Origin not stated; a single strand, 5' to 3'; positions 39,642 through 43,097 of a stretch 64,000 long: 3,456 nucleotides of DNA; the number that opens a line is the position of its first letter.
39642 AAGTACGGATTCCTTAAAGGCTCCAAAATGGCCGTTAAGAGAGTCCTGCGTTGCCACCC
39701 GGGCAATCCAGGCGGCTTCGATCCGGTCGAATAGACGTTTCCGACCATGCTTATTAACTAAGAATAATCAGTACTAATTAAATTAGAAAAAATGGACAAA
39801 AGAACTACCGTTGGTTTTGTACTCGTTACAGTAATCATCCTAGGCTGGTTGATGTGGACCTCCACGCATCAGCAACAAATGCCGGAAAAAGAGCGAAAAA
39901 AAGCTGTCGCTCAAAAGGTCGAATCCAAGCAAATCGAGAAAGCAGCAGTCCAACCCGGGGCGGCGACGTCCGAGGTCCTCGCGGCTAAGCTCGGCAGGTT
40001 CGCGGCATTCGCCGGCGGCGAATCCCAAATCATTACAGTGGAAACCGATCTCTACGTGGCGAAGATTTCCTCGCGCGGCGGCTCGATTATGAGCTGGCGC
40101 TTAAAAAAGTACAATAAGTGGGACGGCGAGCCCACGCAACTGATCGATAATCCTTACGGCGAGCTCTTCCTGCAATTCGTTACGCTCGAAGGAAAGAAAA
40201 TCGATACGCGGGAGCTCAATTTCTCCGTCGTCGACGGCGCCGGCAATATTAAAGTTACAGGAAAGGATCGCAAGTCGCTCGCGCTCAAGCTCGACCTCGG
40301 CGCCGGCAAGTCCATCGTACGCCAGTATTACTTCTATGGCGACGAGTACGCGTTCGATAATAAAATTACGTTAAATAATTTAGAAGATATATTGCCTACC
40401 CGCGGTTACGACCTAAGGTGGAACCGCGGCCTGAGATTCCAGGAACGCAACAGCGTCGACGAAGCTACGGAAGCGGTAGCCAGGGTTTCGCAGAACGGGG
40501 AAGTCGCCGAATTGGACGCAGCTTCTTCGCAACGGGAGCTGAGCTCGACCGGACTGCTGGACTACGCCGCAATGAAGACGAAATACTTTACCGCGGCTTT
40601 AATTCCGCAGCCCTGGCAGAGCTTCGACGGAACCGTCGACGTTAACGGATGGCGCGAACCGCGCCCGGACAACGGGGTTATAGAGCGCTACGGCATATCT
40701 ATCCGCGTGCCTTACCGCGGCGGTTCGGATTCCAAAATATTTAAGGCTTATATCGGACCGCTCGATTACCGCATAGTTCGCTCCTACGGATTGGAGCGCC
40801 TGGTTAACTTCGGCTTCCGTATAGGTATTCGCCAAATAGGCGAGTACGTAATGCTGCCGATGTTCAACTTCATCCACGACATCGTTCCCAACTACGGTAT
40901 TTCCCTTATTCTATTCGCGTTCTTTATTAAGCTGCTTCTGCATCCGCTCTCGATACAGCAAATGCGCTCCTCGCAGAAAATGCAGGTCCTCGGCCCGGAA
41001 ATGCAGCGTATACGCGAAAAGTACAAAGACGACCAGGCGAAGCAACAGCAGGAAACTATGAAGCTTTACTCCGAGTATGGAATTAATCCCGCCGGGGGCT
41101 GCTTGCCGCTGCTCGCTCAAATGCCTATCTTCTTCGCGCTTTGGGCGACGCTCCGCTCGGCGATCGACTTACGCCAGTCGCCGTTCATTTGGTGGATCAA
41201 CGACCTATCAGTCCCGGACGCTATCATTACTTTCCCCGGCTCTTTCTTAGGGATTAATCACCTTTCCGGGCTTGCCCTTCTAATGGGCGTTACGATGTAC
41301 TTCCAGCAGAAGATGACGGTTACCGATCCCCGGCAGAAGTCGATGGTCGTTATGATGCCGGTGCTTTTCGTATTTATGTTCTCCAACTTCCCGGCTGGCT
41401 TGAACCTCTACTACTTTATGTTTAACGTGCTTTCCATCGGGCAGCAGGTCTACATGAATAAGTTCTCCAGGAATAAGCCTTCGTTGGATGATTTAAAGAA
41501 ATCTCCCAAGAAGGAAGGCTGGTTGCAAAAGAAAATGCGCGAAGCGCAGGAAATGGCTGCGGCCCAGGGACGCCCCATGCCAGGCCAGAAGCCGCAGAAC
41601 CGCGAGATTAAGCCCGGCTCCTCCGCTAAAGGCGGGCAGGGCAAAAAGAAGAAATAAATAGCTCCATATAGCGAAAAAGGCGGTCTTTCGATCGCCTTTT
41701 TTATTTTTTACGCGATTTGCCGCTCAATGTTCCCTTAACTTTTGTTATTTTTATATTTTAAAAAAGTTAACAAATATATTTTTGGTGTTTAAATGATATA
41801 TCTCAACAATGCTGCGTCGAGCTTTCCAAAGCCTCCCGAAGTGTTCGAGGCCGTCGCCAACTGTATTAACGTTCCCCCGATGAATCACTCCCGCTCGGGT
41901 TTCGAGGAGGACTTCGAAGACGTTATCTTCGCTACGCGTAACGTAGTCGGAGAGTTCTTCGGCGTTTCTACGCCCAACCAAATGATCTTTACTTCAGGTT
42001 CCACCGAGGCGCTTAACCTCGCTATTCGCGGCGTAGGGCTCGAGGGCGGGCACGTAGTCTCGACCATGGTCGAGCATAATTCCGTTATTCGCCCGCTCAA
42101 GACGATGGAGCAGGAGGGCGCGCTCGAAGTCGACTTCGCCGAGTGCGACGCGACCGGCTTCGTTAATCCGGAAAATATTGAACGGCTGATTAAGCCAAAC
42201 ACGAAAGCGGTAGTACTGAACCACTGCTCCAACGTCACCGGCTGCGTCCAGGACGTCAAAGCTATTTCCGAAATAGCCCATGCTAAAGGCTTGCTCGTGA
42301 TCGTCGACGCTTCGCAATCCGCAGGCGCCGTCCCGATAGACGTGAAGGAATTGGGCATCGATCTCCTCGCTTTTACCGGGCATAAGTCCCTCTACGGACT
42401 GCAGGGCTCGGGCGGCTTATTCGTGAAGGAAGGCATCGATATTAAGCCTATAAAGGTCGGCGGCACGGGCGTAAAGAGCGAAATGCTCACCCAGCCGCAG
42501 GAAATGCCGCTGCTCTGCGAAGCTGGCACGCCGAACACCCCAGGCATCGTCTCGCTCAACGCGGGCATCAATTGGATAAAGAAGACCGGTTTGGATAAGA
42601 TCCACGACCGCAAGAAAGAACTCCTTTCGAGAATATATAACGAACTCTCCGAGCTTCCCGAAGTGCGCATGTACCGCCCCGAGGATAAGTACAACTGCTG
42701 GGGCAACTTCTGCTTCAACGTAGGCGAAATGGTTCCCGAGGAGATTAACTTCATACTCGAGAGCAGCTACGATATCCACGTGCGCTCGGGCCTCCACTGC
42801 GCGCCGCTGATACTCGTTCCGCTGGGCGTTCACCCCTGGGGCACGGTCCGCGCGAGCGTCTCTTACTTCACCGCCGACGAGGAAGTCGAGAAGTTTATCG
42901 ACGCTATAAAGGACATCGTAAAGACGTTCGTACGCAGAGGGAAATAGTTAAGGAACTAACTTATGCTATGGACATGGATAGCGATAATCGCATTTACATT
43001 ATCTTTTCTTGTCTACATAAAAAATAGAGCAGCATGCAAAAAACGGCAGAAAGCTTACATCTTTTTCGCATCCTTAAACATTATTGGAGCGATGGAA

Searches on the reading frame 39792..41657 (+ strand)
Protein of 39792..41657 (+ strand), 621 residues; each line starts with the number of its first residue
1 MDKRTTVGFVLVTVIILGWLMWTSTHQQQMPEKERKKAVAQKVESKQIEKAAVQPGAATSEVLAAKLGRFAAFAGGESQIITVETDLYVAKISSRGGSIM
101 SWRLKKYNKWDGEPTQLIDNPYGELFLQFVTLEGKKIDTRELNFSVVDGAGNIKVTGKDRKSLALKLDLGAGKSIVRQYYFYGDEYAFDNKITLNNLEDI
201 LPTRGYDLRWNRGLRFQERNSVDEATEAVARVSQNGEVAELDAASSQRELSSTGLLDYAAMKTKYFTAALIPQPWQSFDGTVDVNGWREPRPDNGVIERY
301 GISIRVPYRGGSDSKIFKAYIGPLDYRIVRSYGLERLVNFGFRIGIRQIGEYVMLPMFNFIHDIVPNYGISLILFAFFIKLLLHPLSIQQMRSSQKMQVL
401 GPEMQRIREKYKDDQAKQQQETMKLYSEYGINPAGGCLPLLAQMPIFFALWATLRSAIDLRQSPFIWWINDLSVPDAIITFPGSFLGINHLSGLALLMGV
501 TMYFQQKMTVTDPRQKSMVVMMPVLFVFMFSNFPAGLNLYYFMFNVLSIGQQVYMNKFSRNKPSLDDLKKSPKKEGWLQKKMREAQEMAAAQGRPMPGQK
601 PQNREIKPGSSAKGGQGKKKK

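Call 35: search_protein_families(library=pfam, proteins=[window:39792-41657:+], max_evalue=0.00001)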
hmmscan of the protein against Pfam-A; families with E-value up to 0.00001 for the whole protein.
window:39792-41657:+ (621 aa): 2 families
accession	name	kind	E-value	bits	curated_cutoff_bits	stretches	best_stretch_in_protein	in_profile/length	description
PF02096.25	60KD_IMP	-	5e-61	205.9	35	1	368-557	1-163/163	60Kd inner membrane protein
PF14849.12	YidC_periplas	-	9.8e-24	85.2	24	1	81-343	2-273/283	YidC periplasmic domain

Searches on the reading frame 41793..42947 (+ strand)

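Call 35: search_protein_families(library=pfam, proteins=[window:41793-42947:+], max_evalue=0.00001)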
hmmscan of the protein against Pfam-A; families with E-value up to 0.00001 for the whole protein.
window:41793-42947:+ (384 aa): 4 families
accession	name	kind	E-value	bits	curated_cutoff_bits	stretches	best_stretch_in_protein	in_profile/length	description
PF00266.25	Aminotran_5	-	1.6e-83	281.2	21.5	1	2-368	1-371/371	Aminotransferase class-V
PF01041.23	DegT_DnrJ_EryC1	-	7e-15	55.5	19.8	1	64-295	42-265/360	DegT/DnrJ/EryC1/StrS aminotransferase family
PF01053.26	Cys_Met_Meta_PP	-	5.7e-13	48.6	27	1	63-202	70-202/381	Cys/Met metabolism PLP-dependent enzyme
PF00155.27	Aminotran_1_2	-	1.5e-07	31.4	19.7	1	52-173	51-186/361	Aminotransferase class I and II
